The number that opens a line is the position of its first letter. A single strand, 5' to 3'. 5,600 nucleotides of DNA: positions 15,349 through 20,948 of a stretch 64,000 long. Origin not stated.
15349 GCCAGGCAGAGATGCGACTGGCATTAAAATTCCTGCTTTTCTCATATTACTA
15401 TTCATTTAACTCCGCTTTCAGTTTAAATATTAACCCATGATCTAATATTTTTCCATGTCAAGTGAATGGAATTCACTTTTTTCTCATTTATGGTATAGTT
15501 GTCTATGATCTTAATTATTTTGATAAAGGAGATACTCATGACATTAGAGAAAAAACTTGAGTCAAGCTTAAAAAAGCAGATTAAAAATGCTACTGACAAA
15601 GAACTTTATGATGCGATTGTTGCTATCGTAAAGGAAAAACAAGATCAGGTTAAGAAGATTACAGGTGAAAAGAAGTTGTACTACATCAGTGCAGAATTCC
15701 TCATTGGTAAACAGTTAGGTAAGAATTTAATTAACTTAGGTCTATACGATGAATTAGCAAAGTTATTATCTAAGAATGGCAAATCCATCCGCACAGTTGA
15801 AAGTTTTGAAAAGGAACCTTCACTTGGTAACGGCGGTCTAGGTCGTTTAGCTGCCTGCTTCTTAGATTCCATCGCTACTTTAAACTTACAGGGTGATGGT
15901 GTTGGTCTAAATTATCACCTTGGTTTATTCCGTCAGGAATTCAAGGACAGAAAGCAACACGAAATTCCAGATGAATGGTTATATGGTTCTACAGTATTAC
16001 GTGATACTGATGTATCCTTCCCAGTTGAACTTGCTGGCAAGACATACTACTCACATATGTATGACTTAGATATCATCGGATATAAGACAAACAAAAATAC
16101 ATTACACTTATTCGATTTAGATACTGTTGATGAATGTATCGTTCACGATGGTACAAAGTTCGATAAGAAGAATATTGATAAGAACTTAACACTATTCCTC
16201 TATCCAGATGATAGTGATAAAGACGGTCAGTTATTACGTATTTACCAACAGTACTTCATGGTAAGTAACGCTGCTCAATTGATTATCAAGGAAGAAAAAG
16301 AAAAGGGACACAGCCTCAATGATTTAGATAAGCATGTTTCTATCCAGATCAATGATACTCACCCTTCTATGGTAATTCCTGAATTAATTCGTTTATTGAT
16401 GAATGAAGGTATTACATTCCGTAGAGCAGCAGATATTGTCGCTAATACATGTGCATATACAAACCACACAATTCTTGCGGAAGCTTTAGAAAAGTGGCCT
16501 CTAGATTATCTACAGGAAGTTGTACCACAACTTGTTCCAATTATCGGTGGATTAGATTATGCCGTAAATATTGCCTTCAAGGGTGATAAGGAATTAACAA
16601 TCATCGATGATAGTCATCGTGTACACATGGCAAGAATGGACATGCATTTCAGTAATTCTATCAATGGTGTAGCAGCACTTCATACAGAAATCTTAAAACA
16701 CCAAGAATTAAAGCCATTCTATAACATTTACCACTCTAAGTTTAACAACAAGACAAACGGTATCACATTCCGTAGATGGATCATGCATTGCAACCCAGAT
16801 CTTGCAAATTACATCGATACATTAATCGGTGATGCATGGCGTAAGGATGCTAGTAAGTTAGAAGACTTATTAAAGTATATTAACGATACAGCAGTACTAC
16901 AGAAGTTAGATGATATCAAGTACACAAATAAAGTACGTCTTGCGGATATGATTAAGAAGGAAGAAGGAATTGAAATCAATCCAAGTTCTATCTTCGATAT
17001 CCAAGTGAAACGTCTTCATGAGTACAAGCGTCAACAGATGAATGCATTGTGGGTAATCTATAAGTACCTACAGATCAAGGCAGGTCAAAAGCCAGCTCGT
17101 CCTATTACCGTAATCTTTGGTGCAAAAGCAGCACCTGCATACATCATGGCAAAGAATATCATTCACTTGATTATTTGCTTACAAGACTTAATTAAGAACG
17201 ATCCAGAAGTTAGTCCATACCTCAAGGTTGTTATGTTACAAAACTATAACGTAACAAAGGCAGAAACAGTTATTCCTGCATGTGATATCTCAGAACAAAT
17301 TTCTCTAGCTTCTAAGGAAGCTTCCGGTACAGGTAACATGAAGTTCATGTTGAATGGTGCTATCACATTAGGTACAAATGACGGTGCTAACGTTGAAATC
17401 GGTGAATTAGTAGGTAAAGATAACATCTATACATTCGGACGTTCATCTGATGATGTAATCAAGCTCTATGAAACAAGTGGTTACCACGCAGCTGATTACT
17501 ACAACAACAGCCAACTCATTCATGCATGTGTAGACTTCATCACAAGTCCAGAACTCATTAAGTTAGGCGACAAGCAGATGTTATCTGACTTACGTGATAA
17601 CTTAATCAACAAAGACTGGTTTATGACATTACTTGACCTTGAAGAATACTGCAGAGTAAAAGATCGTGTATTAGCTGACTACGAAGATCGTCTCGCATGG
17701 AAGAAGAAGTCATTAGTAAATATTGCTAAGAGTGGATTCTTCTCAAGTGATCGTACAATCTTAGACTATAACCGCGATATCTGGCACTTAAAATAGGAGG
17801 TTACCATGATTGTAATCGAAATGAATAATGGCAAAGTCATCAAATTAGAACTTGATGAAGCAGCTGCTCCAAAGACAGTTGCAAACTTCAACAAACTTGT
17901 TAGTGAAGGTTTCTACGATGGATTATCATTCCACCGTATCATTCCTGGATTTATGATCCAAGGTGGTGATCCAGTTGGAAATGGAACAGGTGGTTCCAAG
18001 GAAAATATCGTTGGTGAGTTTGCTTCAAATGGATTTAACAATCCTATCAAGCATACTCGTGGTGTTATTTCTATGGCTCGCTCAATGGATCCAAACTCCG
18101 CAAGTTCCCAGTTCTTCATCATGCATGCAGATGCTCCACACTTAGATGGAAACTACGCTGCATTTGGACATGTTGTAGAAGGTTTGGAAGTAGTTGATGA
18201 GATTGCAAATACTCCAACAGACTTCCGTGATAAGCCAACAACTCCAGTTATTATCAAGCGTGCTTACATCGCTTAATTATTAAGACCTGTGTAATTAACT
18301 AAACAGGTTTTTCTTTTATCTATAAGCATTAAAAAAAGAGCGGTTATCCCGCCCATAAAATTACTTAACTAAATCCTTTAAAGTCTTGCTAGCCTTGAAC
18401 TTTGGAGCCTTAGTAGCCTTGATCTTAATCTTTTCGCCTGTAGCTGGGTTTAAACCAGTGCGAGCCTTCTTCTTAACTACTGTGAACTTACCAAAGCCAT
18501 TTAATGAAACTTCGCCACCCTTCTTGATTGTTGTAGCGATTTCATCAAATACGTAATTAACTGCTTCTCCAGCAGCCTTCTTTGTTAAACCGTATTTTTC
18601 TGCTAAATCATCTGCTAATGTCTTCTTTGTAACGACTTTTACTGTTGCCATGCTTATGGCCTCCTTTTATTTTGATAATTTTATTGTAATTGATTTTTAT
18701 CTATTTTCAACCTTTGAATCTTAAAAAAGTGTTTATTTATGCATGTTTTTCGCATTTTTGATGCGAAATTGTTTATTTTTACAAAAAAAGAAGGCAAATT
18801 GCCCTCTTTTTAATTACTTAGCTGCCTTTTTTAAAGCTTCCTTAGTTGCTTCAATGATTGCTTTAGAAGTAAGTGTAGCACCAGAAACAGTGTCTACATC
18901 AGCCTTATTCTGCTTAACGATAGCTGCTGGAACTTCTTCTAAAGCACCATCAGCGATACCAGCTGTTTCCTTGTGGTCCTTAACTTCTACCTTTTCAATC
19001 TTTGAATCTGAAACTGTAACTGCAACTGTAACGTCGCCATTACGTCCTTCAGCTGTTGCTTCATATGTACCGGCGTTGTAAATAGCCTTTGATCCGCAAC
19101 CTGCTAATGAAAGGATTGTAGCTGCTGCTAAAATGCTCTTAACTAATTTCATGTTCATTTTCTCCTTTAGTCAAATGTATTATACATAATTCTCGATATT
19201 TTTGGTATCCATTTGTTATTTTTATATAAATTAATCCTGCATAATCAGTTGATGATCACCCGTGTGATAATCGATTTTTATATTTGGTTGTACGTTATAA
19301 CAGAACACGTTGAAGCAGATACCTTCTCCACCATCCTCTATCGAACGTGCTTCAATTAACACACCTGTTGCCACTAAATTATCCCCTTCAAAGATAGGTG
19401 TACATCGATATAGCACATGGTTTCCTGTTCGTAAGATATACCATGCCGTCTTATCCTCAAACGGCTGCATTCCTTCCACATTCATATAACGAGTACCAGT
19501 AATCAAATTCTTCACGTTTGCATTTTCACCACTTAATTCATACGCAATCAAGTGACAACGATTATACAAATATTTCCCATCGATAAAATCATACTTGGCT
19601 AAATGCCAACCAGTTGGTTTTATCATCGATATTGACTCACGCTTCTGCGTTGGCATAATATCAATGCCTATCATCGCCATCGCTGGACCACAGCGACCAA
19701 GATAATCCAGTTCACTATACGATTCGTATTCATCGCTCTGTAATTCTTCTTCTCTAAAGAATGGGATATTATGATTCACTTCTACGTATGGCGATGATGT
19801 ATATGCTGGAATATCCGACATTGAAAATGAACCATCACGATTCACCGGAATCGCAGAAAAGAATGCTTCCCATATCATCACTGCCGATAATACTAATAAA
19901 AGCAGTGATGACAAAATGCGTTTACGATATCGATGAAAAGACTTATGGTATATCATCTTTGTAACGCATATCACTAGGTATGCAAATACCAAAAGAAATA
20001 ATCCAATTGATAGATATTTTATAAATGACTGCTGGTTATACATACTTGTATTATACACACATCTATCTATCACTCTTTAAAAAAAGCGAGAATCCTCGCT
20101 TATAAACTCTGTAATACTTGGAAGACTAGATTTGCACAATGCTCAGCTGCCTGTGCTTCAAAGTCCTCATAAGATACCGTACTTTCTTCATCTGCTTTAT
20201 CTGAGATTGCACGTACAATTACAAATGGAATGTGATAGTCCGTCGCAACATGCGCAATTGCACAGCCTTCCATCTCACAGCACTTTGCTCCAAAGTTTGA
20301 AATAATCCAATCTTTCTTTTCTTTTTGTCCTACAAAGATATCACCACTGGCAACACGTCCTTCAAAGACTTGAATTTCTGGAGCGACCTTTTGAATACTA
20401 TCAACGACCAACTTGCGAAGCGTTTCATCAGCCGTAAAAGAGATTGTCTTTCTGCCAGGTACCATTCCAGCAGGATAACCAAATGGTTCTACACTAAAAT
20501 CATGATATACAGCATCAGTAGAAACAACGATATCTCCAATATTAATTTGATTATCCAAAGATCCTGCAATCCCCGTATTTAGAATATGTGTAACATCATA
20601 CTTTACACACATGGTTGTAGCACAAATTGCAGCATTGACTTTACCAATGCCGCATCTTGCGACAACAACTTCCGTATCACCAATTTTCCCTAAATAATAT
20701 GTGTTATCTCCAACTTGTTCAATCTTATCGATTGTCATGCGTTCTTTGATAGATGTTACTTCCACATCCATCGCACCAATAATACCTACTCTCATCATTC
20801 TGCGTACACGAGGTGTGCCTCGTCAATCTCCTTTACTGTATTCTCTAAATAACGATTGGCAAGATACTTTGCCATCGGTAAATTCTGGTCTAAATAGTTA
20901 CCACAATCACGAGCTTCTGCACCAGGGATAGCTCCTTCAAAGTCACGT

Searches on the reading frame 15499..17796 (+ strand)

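Call 43: search_protein_families(library=pfam, proteins=[window:15499-17796:+], max_evalue=0.00001)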
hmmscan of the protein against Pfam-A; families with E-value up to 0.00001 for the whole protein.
window:15499-17796:+ (765 aa): 1 family
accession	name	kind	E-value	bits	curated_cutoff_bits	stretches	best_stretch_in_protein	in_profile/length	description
PF00343.26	Phosphorylase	-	1.4e-258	860.4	27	1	91-764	2-713/713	Carbohydrate phosphorylase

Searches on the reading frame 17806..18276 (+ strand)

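Call 43: search_protein_families(library=pfam, proteins=[window:17806-18276:+], max_evalue=0.00001)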
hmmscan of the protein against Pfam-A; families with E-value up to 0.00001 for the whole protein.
window:17806-18276:+ (156 aa): 1 family
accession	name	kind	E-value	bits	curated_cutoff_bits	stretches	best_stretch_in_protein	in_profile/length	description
PF00160.26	Pro_isomerase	-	5.6e-50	170.1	21.7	1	2-153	2-157/159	Cyclophilin type peptidyl-prolyl cis-trans isomerase/CLD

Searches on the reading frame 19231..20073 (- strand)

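Call 43: search_protein_families(library=pfam, proteins=[window:19231-20073:-], max_evalue=0.00001)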
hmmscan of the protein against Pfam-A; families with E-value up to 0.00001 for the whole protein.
window:19231-20073:- (280 aa): 1 family
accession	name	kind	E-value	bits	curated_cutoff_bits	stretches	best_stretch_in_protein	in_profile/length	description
PF13930.12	Endonuclea_NS_2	-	1.3e-20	74.4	27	1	114-244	8-130/132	DNA/RNA non-specific endonuclease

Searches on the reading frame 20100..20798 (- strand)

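Call 43: search_protein_families(library=pfam, proteins=[window:20100-20798:-], max_evalue=0.00001)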
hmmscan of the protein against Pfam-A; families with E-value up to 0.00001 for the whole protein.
window:20100-20798:- (232 aa): 1 family
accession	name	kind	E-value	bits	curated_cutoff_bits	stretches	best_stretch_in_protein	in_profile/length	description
PF01048.26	PNP_UDP_1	-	1.3e-53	182.2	25.1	1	3-229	1-232/233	Phosphorylase superfamily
